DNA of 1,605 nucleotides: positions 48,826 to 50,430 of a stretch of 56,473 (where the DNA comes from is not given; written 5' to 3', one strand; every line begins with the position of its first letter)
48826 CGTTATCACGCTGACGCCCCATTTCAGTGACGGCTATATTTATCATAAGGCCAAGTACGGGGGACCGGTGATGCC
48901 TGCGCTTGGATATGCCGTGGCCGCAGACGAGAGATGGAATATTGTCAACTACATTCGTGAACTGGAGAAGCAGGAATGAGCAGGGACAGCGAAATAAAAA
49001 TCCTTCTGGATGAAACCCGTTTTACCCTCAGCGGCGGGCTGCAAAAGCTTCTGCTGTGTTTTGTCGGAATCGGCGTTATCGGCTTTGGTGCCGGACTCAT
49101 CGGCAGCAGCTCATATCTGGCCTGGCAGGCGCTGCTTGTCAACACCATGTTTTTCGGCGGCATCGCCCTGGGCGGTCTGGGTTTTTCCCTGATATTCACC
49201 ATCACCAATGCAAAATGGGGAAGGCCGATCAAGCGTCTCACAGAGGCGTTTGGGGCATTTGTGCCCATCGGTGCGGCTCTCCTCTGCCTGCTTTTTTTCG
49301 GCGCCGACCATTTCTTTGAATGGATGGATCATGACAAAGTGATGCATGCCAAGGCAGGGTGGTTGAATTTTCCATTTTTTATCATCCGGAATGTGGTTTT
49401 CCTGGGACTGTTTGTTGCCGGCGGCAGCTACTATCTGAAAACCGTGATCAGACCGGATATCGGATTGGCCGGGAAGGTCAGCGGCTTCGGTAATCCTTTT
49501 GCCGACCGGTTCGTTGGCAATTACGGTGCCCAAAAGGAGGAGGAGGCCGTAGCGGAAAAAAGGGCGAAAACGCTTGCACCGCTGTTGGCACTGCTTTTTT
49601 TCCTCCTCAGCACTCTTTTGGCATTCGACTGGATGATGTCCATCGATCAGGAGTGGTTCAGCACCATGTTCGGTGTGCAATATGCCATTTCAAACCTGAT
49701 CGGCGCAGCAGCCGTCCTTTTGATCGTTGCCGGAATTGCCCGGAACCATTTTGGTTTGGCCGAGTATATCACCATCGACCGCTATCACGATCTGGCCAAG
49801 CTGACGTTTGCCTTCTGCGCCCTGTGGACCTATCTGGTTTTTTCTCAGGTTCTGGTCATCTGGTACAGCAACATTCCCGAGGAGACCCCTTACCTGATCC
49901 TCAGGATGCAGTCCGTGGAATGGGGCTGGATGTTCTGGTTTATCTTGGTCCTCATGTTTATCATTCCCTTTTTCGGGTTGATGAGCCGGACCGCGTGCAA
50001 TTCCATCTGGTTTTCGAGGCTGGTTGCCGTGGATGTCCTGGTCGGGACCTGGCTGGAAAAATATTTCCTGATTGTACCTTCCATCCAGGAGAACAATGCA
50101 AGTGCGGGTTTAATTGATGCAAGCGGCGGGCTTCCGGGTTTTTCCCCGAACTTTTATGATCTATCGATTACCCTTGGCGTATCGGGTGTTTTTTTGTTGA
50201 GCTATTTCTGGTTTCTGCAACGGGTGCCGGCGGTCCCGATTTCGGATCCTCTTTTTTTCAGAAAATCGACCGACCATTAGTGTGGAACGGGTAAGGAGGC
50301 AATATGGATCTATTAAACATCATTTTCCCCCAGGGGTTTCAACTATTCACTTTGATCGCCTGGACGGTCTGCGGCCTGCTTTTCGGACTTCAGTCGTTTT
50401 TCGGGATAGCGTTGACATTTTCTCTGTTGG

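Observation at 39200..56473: Alternative Complex III operon fused to a clade II (Sec-type) nosZ cluster under a GAF-kinase / NtrC / sigma-54 module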

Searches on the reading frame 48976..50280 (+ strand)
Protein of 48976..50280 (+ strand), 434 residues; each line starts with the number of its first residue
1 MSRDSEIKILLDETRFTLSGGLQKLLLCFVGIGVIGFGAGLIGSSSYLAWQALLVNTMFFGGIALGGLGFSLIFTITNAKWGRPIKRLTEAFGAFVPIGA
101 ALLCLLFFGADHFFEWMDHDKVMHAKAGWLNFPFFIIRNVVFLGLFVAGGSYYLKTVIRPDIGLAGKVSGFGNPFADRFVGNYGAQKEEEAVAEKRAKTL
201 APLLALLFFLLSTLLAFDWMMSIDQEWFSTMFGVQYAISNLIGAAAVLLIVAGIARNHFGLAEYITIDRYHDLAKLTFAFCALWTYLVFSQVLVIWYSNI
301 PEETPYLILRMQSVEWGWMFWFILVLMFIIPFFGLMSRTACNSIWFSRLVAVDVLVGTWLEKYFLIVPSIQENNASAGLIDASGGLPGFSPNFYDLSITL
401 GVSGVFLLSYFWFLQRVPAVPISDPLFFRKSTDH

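Call 3: search_protein_families(library=pfam, proteins=[window:48976-50280:+], max_evalue=0.01)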
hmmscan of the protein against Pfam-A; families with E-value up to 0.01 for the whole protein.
window:48976-50280:+ (434 aa): 0 families

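Call 8: search_protein_families(library=ncbifam, proteins=[window:48976-50280:+], max_evalue=0.01)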
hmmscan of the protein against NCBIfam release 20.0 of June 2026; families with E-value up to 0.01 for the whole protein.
window:48976-50280:+ (434 aa): 0 families

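Call 52: search_solved_structures(query=window:48976-50277:+, max_evalue=0.01)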
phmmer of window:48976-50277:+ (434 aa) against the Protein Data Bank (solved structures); distinct sequences matched with E-value up to 0.01: 8.
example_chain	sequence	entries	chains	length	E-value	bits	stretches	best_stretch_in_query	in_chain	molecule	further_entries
6btm_F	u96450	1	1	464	2e-29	106.2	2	202-370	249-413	Alternative Complex III subunit F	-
6lod_F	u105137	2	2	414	6.2e-28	101.3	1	20-424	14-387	Uncharacterized protein ActF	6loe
8k9e_F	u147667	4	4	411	8.5e-28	100.9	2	196-383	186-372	Quinol:cytochrome c oxidoreductase quinone-binding subunit 2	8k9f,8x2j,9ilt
6f0k_F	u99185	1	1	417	1.7e-21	80.1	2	210-429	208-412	ActF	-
6f0k_C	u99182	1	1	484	4.2e-14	55.7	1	35-424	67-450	Polysulphide reductase NrfD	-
6btm_C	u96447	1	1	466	1.2e-13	54.3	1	34-423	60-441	Alternative Complex III subunit C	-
8k9e_C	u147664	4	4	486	1.6e-08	37.3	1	25-428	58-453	Polysulphide reductase NrfD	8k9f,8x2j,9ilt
6lod_C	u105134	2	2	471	3.7e-08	36.1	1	28-424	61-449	Polysulphide reductase NrfD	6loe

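Call 57: find_homologous_proteins(query=window:48976-50277:+, max_evalue=1e-20)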
Query window:48976-50277:+ (434 aa): 552 proteins with E <= 1e-20 among 8000 candidates; the best 120 are listed.
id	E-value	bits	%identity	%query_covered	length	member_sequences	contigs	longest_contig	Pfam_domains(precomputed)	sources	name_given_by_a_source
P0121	4.5e-288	974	100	100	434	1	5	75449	-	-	-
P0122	1.2e-254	864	87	100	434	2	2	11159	-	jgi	-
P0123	5.6e-251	851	86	100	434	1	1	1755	PF03916.20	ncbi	-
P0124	3.8e-250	849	87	100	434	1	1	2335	-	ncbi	-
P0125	2.3e-249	846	86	100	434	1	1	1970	-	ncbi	-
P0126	5.0e-249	845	86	100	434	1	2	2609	-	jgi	-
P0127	2.5e-248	843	85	100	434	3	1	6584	-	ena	-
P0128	2.9e-248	842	86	100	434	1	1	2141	-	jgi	-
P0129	3.6e-248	842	86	100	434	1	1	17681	-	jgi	-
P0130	8.0e-248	841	86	100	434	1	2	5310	-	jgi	-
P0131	1.0e-247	841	86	100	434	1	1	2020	-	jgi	jgi:Ni/Fe-hydrogenase subunit HybB-like protein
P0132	1.9e-247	840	85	100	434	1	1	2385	-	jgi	jgi:Ni/Fe-hydrogenase subunit HybB-like protein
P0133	8.5e-247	838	84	100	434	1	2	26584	-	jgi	-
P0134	3.9e-246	835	84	100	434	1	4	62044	-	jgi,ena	-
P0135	4.8e-246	835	84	100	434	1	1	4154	-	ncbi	-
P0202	3.1e-238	809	82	100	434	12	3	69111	-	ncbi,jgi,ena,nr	ncbi:MAG: molybdopterin oxidoreductase [Deltaproteobacteria bacterium]|nr:MAG: molybdopterin oxidore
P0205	5.5e-238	809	83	100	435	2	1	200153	-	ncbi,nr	ncbi:hypothetical protein QUF90_06575 [Desulfococcaceae bacterium HSG9]|nr:hypothetical protein [Des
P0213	3.3e-236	803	81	100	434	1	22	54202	-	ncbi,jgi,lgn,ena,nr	ncbi:hypothetical protein D1BOALGB6SA_2738 [Olavius sp. associated proteobacterium Delta 1]|nr:hypot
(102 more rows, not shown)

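Call 58: find_encoding_contigs(protein=P0205, flank=10000, max_places=1)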
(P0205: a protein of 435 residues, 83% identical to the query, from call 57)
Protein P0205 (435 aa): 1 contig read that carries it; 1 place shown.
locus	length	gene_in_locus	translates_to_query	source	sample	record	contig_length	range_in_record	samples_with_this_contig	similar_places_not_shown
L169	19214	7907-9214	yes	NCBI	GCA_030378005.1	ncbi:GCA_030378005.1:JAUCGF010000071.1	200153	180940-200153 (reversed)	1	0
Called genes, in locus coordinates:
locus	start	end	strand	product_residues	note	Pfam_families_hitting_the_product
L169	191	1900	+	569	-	-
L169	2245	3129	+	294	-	PF08378:NERD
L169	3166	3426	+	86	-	-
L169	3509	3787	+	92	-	-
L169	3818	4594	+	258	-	PF03747:ADP_ribosyl_GH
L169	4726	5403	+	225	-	-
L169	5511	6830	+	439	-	PF03916:NrfD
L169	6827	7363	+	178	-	PF11821:ActD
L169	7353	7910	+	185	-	PF13442:Cytochrome_CBB3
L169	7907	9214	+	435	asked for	-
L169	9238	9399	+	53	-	-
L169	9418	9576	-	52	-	-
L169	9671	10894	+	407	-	PF00155:Aminotran_1_2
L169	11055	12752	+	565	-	PF00501:AMP-binding, PF13193:AMP-binding_C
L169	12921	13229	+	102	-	-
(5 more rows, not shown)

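Call 81: find_encoding_contigs(protein=P0213, flank=10000, max_places=1)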
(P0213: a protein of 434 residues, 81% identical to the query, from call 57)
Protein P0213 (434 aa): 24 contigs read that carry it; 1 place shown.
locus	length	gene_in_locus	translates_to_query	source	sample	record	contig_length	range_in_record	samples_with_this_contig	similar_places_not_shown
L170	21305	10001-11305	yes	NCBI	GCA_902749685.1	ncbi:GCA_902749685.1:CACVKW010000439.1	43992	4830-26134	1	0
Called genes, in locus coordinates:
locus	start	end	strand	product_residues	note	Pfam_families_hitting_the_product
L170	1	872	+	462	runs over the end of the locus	PF01590:GAF, PF13185:GAF_2, PF13492:GAF_3 (faint), PF00512:HisKA, PF02518:HATPase_c, PF14501:HATPase_c_5 (faint)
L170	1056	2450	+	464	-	PF00072:Response_reg, PF00158:Sigma54_activat, PF14532:Sigma54_activ_2, PF07724:AAA_2 (faint), PF07728:AAA_5 (weak), PF25601:AAA_lid_14, PF02954:HTH_8 (weak)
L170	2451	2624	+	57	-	-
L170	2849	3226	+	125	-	PF00072:Response_reg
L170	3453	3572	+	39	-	-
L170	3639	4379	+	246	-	PF02085:Cytochrom_CIII (faint), PF14537:Cytochrom_c3_2 (faint), PF14522:Cytochrome_C7 (weak)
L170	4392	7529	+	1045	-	PF04879:Molybdop_Fe4S4, PF13183:Fer4_8 (faint), PF01568:Molydop_binding, PF12838:Fer4_7 (weak)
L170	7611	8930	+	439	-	PF03916:NrfD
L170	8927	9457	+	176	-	PF11821:ActD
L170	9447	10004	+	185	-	PF13442:Cytochrome_CBB3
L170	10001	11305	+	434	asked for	-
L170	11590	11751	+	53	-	-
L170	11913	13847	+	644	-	PF18764:nos_propeller, PF13473:Cupredoxin_1 (weak)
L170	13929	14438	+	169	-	-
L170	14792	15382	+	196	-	PF00034:Cytochrom_C (faint)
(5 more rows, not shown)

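Call 82: find_encoding_contigs(protein=P0202, flank=10000, max_places=1)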
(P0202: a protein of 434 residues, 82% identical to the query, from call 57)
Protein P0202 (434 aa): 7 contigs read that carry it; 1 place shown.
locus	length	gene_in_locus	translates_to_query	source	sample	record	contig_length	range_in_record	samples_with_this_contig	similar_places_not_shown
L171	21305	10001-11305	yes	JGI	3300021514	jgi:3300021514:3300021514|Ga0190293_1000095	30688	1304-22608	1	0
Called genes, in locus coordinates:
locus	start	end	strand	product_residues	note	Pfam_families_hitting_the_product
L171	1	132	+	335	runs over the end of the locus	PF01208:URO-D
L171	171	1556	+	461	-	PF01590:GAF, PF13185:GAF_2, PF13492:GAF_3 (weak), PF00512:HisKA (weak), PF02518:HATPase_c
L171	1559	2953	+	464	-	PF00072:Response_reg, PF00158:Sigma54_activat, PF14532:Sigma54_activ_2, PF07724:AAA_2 (weak), PF07728:AAA_5, PF25601:AAA_lid_14, PF02954:HTH_8 (weak)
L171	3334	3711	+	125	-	PF00072:Response_reg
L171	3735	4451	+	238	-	PF02085:Cytochrom_CIII (faint), PF14537:Cytochrom_c3_2 (faint), PF14522:Cytochrome_C7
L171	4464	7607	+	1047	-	PF04879:Molybdop_Fe4S4, PF00384:Molybdopterin (faint), PF01568:Molydop_binding, PF12838:Fer4_7, PF13247:Fer4_11 (weak)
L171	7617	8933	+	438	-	PF03916:NrfD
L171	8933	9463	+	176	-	PF11821:ActD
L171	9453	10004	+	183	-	PF13442:Cytochrome_CBB3, PF00034:Cytochrom_C (weak)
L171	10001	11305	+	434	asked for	-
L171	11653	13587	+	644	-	PF18764:nos_propeller, PF13473:Cupredoxin_1 (weak)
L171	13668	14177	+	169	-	-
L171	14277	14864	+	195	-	-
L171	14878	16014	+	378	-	PF00034:Cytochrom_C (weak), PF13442:Cytochrome_CBB3 (faint), PF00034:Cytochrom_C (weak)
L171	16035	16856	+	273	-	-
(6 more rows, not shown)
